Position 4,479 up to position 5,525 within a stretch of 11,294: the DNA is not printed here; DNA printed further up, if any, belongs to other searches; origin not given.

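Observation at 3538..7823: Five-gene translationally coupled cassette of unusual composition: enoyl-CoA hydratase, SAM-MTase, HAD phosphatase, LbetaH O-acetyltransferase, CysK-like PLP enzyme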

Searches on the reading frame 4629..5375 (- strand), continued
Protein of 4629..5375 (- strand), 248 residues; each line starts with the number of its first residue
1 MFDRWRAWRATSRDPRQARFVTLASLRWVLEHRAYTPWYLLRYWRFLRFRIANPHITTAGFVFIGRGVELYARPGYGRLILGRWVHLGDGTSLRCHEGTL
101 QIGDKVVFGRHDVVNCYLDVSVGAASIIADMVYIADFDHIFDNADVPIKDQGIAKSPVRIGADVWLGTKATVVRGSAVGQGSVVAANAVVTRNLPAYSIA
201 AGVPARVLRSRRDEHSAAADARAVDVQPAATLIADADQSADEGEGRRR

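Call 36: find_encoding_contigs(protein=P0090, flank=10000, max_places=1)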
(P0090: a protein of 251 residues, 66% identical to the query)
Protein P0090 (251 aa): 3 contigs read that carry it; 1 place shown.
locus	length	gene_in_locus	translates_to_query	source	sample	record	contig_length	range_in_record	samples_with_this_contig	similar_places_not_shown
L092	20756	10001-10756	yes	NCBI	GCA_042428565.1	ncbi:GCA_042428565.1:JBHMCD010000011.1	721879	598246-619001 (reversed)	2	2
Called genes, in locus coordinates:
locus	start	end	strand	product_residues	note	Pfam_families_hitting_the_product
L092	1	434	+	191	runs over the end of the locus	-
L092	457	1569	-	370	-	-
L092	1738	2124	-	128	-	PF00581:Rhodanese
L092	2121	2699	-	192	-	PF05995:CDO_I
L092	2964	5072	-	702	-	PF02922:CBM_48, PF00128:Alpha-amylase (faint)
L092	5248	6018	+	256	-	PF00005:ABC_tran, PF13304:AAA_21 (faint)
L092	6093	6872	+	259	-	PF00378:ECH_1, PF16113:ECH_2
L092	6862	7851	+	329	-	PF01209:Ubie_methyltran, PF13489:Methyltransf_23, PF13649:Methyltransf_25, PF13847:Methyltransf_31, PF08241:Methyltransf_11, PF08242:Methyltransf_12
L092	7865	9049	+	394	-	PF18096:Thump_like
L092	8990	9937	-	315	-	PF01156:IU_nuc_hydro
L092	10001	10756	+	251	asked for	PF00132:Hexapep, PF14602:Hexapep_2 (weak)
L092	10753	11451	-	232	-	-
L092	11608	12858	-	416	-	PF08323:Glyco_transf_5, PF20706:GT4-conflict, PF13439:Glyco_transf_4, PF13579:Glyco_trans_4_4, PF00534:Glycos_transf_1, PF13692:Glyco_trans_1_4, PF13524:Glyco_trans_1_2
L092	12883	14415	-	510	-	PF03065:Glyco_hydro_57, PF09210:BE_C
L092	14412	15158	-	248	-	PF13489:Methyltransf_23, PF05148:Methyltransf_8 (faint), PF13847:Methyltransf_31, PF08241:Methyltransf_11, PF08242:Methyltransf_12, PF13649:Methyltransf_25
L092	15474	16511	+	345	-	-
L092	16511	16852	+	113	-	-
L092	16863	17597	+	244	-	-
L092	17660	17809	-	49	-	-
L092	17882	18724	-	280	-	PF02645:DegV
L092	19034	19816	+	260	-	PF01012:ETF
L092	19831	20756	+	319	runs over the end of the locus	PF01012:ETF, PF00766:ETF_alpha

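Call 67: search_protein_families(library=pfam, proteins=[L092:7865-9049:+, L092:10753-11451:-, L084:15134-15874:-, L084:13098-13667:+], max_evalue=0.01)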
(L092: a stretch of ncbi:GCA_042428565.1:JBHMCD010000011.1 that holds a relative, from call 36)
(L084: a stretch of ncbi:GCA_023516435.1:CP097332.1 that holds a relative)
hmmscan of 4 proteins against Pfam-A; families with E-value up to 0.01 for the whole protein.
L092:7865-9049:+ (394 aa): 1 family
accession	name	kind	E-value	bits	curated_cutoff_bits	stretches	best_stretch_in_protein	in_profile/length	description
PF18096.6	Thump_like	-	2.1e-20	72.8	26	1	308-378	1-76/78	THUMP domain-like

L092:10753-11451:- (232 aa): 0 families

L084:15134-15874:- (246 aa): 6 families
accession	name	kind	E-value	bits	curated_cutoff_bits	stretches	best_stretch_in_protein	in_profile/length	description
PF08241.18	Methyltransf_11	-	2.6e-19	70.1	21.2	1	44-135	1-95/95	Methyltransferase domain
PF13489.12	Methyltransf_23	-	9.2e-16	58.4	27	1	38-178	21-164/164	Methyltransferase domain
PF13649.12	Methyltransf_25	-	1.1e-15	58.5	27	1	43-131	1-97/97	Methyltransferase domain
PF08242.18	Methyltransf_12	-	2.7e-10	41.3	30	1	44-133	1-98/98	Methyltransferase domain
PF13847.12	Methyltransf_31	-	1.3e-07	31.8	27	1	42-141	6-115/145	Methyltransferase domain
PF24675.1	NpmA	-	0.0044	16.8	60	0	83-200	78-201/214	16S rRNA (adenine(1408)-N(1))-methyltransferase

L084:13098-13667:+ (189 aa): 0 families

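Call 68: predict_structure(alignment_id=A1)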
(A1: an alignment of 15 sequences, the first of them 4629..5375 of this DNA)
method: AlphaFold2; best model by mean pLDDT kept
length: 248 residues; sequences in the alignment: 15
mean_pLDDT: 77.7   pTM: 0.67
mean pLDDT of the five models: 77.7, 72.1, 58.5, 57.6, 54.1
residues with pLDDT >= 90: 90; 70-90: 79; 50-70: 56; < 50: 23
segments of 3 or more residues with pLDDT < 50: 4-21, 246-248
pLDDT, mean of each block of 10 residues (from residue 1): 46 39 66 73 84 85 90 84 93 89 95 87 95 72 64 74 94 91 94 94 92 71 56 59 52
secondary structure, 60 per line:
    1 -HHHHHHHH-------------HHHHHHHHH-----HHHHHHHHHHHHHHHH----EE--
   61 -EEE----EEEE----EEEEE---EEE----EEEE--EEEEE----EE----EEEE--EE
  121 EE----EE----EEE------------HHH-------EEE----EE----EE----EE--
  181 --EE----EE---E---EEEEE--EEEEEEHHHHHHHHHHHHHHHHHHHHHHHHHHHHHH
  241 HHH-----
elements in order: H2-9 H23-31 H37-52 E62-64 E69-72 E77-81 E85-87 E92-95 E98-102 E113-116 E119-122 E133-135 E158-160 E198-202 E205-210 H211-243

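Call 71: fold_search(model_id=the predicted structure, library=pdb)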
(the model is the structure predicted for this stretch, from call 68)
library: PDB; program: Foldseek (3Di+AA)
matches with E <= 10: 604; with E <= 0.001: 252
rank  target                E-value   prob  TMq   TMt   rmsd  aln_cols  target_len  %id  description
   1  3jqy_C                3.4e-08  1.00  0.35  0.40  11.2       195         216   20  Crystal Structure of the polySia specific acetyltransferase NeuO (released 2010-08-18)
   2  2p2o_A                6.7e-08  1.00  0.45  0.60   4.1       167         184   23  Crystal structure of maltose transacetylase from Geobacillus kaustophilus P2(1) crystal form (released 2007-05-15)
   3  3vbj_C                7.4e-08  1.00  0.49  0.63   8.0       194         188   15  Crystal Structure of AntD, an N-acyltransferase from Bacillus cereus in complex with dTDP and 3-hydroxybutyryl-CoA (released 2012-01-25)
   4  3vbp_A                8.7e-08  1.00  0.55  0.72   6.1       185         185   18  Crystal Structure of the D94N mutant of AntD, an N-acyltransferase from Bacillus cereus in complex with dTDP and Coenz (released 2012-01-25)
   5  2ic7_A                1.2e-07  1.00  0.46  0.60   4.1       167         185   23  Crystal Structure of Maltose Transacetylase from Geobacillus kaustophilus (released 2006-11-07)
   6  2wlc                  1.4e-07  1.00  0.48  0.56   5.7       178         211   20  Crystallographic analysis of the polysialic acid O-acetyltransferase OatWY (released 2009-06-30)
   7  3jqy_B                2.0e-07  1.00  0.35  0.39  11.0       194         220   20  Crystal Structure of the polySia specific acetyltransferase NeuO (released 2010-08-18)
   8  3hjj_B                2.5e-07  1.00  0.46  0.59   4.2       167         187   22  Crystal Structure of Maltose O-acetyltransferase from Bacillus anthracis (released 2009-06-02)
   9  3hjj_C                2.6e-07  1.00  0.43  0.56   5.6       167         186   21  Crystal Structure of Maltose O-acetyltransferase from Bacillus anthracis (released 2009-06-02)
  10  3hjj_A                2.6e-07  1.00  0.43  0.55   5.3       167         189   21  Crystal Structure of Maltose O-acetyltransferase from Bacillus anthracis (released 2009-06-02)
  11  3jqy_A                2.7e-07  1.00  0.44  0.46   7.2       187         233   20  Crystal Structure of the polySia specific acetyltransferase NeuO (released 2010-08-18)
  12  2wle_B                2.7e-07  1.00  0.40  0.47   9.7       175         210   20  Crystallographic analysis of the polysialic acid O-acetyltransferase OatWY (released 2009-06-30)
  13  2p2o_D                3.2e-07  1.00  0.46  0.60   4.1       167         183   23  Crystal structure of maltose transacetylase from Geobacillus kaustophilus P2(1) crystal form (released 2007-05-15)
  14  2wle_C                3.7e-07  1.00  0.47  0.54   5.4       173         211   20  Crystallographic analysis of the polysialic acid O-acetyltransferase OatWY (released 2009-06-30)
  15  3igj_A                4.6e-07  1.00  0.46  0.59   4.2       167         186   21  Crystal Structure of Maltose O-acetyltransferase Complexed with Acetyl Coenzyme A from Bacillus anthracis (released 2009-08-04)
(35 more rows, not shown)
